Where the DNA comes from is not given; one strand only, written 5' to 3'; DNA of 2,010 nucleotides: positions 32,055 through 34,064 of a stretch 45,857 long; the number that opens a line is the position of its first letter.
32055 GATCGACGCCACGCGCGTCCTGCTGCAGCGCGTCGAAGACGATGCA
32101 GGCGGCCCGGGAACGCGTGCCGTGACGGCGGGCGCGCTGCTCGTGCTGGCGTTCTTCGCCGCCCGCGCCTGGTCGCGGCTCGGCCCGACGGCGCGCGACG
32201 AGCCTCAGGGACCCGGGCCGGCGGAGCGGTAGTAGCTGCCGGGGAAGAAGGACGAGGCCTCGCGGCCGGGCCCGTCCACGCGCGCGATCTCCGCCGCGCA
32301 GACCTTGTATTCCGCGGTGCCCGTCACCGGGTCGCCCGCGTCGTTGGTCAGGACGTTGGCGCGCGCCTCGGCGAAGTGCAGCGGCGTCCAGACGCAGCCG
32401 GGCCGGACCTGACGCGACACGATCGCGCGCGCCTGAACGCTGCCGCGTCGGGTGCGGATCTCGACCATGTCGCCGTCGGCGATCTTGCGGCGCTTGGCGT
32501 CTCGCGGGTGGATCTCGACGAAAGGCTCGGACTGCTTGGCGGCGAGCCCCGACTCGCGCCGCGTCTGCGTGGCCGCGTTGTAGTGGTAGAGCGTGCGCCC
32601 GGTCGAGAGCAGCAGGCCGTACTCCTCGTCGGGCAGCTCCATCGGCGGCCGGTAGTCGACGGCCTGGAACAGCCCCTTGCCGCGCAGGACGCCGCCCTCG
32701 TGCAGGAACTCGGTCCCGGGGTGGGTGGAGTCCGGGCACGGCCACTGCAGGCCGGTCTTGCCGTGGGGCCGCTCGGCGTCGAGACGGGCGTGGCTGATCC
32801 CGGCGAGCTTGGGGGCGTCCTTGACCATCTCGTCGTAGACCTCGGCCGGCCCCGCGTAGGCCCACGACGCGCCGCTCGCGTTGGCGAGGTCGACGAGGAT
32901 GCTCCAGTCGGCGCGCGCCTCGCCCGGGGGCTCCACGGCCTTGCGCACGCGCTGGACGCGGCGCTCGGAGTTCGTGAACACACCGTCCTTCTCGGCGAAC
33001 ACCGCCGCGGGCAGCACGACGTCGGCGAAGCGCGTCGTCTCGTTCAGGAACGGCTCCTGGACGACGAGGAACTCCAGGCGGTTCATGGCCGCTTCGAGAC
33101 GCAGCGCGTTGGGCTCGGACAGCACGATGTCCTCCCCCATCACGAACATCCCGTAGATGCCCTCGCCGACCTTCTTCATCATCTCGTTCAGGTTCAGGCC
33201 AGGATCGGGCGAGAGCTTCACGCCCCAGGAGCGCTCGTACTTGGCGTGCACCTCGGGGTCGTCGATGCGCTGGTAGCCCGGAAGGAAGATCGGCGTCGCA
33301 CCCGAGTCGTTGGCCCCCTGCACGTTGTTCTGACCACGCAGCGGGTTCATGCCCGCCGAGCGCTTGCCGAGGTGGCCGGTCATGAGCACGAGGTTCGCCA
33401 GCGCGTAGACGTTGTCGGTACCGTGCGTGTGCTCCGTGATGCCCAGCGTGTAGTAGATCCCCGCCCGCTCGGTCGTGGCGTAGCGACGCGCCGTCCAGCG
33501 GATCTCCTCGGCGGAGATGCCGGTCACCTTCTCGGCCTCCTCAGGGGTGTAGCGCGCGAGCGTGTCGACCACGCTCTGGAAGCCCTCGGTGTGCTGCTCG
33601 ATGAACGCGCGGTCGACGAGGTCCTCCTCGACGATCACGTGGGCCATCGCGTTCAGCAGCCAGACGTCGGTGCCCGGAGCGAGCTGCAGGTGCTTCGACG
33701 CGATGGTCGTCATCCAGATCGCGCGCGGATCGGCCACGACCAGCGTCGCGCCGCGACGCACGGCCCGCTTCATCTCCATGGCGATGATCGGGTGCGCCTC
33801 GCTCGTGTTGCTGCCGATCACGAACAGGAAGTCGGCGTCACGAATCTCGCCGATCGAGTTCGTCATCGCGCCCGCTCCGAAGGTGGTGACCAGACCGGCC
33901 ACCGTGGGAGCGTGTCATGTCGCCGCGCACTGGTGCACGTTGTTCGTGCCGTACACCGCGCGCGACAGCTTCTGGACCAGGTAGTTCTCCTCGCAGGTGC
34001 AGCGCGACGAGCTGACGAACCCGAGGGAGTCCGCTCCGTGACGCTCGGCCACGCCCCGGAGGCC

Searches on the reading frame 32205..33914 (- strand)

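Call 70: search_protein_families(library=pfam, proteins=[window:32205-33914:-], max_evalue=0.00001)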
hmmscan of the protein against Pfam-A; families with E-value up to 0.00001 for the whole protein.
window:32205-33914:- (569 aa): 2 families
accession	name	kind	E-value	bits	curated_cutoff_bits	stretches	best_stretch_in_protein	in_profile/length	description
PF00384.28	Molybdopterin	-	8e-54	183.4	24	1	15-345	96-352/353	Molybdopterin oxidoreductase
PF01568.27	Molydop_binding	-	1e-35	122.5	26.8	1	434-540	1-110/110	Molydopterin dinucleotide binding domain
